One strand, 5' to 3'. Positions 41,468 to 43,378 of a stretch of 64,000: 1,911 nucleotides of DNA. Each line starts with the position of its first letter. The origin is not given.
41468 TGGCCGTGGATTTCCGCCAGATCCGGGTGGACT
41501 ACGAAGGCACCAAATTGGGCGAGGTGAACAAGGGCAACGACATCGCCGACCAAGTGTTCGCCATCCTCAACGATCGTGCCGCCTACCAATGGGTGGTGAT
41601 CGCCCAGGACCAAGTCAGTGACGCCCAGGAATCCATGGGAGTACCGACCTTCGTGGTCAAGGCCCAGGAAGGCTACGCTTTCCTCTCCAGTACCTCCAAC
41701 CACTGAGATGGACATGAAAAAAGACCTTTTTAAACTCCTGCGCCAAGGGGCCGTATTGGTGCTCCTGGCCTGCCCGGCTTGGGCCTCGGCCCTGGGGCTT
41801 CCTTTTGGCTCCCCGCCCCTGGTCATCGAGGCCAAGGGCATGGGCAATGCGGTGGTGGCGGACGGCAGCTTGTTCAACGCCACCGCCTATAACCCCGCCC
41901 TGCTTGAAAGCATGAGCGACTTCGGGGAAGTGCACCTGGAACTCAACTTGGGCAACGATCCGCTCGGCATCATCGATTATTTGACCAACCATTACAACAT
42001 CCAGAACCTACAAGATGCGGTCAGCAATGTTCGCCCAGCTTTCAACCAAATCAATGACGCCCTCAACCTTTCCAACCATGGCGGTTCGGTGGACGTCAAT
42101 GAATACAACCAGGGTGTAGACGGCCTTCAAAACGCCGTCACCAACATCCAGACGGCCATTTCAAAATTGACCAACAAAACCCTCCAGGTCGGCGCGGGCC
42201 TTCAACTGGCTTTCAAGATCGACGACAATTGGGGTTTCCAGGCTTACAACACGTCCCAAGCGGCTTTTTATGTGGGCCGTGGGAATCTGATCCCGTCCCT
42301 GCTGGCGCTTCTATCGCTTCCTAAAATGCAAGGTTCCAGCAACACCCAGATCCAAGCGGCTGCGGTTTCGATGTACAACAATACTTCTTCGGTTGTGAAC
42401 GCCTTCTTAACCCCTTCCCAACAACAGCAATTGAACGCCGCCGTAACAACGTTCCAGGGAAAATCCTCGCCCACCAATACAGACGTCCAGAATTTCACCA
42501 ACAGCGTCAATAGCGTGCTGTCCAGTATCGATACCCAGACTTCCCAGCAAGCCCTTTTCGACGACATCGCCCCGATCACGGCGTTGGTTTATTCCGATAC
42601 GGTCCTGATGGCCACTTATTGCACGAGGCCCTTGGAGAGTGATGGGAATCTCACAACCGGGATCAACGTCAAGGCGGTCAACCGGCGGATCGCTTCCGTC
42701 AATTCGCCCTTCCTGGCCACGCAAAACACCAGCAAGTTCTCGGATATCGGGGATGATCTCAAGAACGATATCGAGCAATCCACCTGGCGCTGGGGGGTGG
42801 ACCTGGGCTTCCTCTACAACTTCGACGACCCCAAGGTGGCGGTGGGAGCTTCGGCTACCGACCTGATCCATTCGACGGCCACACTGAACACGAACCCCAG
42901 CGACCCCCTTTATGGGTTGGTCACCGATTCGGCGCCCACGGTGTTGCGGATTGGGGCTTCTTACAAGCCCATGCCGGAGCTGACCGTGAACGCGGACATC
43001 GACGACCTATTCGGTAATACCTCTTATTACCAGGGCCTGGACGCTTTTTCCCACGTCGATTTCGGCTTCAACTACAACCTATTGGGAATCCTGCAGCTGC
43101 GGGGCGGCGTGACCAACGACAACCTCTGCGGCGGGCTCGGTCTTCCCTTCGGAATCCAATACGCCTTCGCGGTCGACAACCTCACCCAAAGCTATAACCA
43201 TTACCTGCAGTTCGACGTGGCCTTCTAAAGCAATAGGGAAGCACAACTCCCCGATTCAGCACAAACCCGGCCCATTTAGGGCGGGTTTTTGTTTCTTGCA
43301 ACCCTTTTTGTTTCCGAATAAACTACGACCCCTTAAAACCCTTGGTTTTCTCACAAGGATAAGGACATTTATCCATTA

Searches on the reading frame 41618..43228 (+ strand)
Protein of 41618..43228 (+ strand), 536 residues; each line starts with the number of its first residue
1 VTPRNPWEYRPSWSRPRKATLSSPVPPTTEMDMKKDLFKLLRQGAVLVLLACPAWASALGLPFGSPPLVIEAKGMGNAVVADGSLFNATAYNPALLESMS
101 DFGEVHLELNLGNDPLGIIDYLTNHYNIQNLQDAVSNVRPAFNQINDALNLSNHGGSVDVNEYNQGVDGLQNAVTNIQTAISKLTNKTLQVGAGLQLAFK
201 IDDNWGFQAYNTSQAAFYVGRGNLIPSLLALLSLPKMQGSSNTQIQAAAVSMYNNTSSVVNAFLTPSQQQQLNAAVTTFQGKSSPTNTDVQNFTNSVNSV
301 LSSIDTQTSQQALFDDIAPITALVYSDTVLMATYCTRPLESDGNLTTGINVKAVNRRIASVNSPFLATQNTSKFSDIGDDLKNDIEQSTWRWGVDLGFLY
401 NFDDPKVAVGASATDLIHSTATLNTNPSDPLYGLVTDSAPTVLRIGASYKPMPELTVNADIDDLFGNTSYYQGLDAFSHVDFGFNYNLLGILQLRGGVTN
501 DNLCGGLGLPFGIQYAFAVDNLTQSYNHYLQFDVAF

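Call 8: search_protein_families(library=pfam, max_evalue=0.001, proteins=[window:41618-43228:+])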
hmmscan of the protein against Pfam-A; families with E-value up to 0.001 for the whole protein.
window:41618-43228:+ (536 aa): 1 family
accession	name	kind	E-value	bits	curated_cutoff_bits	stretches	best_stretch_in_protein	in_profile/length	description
PF13729.12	TraF_2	-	3.7e-08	33.4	25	1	90-459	2-250/264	F plasmid transfer operon, TraF, protein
